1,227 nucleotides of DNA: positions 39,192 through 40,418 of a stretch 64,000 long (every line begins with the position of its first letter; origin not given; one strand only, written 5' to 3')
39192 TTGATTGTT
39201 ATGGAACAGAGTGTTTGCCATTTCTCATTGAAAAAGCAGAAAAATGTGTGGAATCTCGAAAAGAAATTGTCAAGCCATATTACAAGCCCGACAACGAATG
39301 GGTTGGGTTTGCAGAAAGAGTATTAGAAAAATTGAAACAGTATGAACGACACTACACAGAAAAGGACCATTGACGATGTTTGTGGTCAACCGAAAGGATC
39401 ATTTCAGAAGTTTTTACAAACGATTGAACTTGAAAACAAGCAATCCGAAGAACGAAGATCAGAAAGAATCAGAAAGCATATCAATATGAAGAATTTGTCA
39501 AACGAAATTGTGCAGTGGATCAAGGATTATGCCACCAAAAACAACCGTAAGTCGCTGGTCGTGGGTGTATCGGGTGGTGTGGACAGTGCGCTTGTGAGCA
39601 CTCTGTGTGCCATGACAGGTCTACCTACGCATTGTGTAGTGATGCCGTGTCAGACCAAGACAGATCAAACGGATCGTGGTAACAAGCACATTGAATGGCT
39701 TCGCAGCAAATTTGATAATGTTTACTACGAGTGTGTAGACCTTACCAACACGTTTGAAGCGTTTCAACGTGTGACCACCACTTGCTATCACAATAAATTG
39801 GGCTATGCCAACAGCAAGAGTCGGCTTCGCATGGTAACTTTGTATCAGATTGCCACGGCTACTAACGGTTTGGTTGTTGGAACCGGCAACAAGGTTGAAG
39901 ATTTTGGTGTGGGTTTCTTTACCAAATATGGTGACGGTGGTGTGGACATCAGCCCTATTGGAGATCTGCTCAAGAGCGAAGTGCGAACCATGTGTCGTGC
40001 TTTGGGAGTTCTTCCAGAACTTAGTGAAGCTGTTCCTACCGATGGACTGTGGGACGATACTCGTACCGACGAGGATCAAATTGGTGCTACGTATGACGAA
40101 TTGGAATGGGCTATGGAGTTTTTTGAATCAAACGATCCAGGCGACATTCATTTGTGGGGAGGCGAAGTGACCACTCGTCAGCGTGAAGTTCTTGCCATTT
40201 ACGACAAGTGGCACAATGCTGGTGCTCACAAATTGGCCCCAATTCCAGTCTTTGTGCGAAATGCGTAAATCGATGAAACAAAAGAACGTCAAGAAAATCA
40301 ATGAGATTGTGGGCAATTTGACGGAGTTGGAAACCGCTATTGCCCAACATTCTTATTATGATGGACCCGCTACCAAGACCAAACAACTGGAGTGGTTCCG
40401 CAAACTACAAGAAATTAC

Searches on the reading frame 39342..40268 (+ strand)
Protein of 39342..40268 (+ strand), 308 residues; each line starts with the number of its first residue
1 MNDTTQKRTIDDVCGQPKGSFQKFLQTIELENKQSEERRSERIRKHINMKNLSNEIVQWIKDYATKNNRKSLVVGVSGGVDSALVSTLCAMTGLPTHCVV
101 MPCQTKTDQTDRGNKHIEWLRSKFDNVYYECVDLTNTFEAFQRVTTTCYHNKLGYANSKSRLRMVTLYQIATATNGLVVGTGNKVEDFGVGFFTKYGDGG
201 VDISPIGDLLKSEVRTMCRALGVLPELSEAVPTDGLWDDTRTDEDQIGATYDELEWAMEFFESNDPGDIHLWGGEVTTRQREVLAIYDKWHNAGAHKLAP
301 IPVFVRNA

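Call 16: search_protein_families(library=pfam, proteins=[window:39342-40268:+], max_evalue=0.001)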
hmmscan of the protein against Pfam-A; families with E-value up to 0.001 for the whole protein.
window:39342-40268:+ (308 aa): 2 families
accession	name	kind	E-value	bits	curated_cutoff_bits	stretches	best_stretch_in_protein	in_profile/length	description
PF02540.23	NAD_synthase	-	4.3e-49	167.3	21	1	54-268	3-212/242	NAD synthase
PF03054.22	tRNA_Me_trans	-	0.0004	20.5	20.6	0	71-115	2-46/202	tRNA methyl transferase HUP domain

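Call 22: search_protein_families(library=ncbifam, proteins=[window:39342-40268:+], max_evalue=0.001)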
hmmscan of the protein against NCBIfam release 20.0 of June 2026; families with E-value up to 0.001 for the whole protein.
window:39342-40268:+ (308 aa): 12 families
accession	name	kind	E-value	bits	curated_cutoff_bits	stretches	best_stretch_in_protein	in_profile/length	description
TIGR00552.1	nadE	equivalog_domain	2.7e-52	177.5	63.65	1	49-262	2-214/251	NAD(+) synthase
NF010587.0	PRK13980.1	equivalog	1.3e-50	172.1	255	1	45-258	7-214/267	NAD+ synthase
NF001979.1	PRK00768.1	equivalog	2.3e-35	122.4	250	1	40-255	8-233/266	NAD(+) synthase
NF002048.0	PRK00876.1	subfamily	8.6e-31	106.9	313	2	139-245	157-262/330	NAD(+) synthase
NF010588.0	PRK13981.1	equivalog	8.5e-24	83.8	479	1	20-220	234-436/546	NAD+ synthase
NF002730.0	PRK02628.1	equivalog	4.7e-08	31.7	473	1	65-194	355-491/677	NAD(+) synthase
NF001138.1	PRK00143.1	equivalog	6.2e-05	22.1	284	0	72-113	2-43/345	tRNA 2-thiouridine(34) synthase MnmA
NF007972.0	PRK10696.1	equivalog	0.00014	21.2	272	1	34-188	6-156/295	tRNA 2-thiocytidine(32) synthetase TtcA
TIGR00420.1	trmU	equivalog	0.00021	20.3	236.95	0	71-113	2-44/351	tRNA 2-thiouridine(34) synthase MnmA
TIGR03573.1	WbuX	subfamily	0.00034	20.2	203.2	1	40-188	30-175/344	N-acetyl sugar amidotransferase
NF000848.1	PRK00074.1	equivalog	0.00052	18.7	400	0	43-90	190-234/512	glutamine-hydrolyzing GMP synthase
TIGR00884.1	guaA_Cterm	equivalog_domain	0.00053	19.4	338.75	0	66-90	13-37/310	glutamine-hydrolyzing GMP synthase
